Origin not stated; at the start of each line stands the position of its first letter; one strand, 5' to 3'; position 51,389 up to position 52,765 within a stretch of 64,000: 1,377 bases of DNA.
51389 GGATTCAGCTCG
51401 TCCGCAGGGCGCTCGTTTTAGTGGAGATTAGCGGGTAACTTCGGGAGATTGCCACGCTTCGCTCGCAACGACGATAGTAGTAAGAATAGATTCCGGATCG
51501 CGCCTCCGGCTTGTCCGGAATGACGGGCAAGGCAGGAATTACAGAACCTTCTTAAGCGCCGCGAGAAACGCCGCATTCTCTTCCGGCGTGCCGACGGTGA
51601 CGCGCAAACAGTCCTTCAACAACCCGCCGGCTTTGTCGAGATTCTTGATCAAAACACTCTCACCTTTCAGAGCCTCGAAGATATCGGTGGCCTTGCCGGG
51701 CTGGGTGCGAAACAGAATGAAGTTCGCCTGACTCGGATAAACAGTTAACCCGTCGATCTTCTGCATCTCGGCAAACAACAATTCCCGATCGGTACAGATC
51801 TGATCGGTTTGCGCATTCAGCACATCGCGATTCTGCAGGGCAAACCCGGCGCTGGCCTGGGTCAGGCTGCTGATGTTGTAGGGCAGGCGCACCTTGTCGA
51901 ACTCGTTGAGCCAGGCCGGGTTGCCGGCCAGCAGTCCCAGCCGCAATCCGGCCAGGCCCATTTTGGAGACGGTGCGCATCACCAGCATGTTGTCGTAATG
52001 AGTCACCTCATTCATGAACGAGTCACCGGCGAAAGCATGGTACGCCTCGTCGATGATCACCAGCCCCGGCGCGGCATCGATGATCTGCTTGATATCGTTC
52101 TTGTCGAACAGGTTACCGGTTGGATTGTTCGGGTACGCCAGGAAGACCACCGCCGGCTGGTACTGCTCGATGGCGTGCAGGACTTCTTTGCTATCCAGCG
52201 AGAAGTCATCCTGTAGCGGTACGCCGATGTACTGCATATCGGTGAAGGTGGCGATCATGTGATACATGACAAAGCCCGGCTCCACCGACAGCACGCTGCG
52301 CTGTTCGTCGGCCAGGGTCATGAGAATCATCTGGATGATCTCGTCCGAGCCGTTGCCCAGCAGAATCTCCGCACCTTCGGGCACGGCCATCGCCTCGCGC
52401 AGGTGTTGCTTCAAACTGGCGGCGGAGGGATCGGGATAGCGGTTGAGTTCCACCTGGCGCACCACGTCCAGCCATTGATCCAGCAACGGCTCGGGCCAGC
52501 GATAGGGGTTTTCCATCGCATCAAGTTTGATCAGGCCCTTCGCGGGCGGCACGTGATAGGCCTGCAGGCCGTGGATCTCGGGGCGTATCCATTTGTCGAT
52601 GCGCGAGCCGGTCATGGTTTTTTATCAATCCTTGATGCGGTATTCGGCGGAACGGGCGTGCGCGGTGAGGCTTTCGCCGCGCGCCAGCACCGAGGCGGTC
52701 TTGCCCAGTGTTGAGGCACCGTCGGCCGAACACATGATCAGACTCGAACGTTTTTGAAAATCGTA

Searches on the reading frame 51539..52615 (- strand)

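Call 12: search_protein_families(library=pfam, proteins=[window:51539-52615:-], max_evalue=0.001)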
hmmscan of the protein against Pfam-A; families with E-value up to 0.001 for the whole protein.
window:51539-52615:- (358 aa): 2 families
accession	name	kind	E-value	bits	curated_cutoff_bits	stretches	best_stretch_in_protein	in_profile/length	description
PF00155.27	Aminotran_1_2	-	3.2e-51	175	19.7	1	28-354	3-361/361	Aminotransferase class I and II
PF04864.19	Alliinase_C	-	0.00038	19.9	22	1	77-227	62-204/363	Allinase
